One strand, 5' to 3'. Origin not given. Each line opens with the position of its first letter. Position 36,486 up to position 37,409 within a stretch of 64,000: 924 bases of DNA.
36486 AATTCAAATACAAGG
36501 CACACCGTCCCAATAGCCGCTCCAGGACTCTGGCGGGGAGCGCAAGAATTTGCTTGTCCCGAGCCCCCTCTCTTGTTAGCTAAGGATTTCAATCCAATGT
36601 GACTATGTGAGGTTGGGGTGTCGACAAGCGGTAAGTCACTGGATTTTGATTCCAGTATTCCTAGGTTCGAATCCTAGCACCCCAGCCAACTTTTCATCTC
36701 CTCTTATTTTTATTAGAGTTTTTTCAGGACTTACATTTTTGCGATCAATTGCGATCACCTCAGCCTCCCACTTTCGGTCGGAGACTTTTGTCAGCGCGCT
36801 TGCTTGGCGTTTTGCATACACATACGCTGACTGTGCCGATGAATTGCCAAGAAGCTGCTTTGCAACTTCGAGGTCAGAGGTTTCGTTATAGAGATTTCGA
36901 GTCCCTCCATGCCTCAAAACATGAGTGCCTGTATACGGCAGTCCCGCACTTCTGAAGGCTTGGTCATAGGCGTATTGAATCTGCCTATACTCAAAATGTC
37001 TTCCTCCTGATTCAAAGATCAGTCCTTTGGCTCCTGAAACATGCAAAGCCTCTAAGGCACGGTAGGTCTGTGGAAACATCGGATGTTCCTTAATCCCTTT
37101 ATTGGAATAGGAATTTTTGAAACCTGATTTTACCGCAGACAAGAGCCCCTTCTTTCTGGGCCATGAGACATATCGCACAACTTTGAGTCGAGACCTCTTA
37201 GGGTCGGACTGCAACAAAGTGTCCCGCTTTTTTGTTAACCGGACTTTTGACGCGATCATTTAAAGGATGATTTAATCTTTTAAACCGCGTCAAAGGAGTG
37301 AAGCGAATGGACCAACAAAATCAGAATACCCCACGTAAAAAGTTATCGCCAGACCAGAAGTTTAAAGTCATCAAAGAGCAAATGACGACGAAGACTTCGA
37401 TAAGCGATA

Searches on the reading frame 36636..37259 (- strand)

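Call 54: search_protein_families(library=pfam, proteins=[window:36636-37259:-], max_evalue=0.01)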
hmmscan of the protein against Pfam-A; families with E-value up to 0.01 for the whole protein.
window:36636-37259:- (207 aa): 1 family
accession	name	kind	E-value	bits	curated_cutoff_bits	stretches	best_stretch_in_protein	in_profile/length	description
PF00589.27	Phage_integrase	-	1.5e-06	28.5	27.1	1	77-152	92-169/172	Phage integrase family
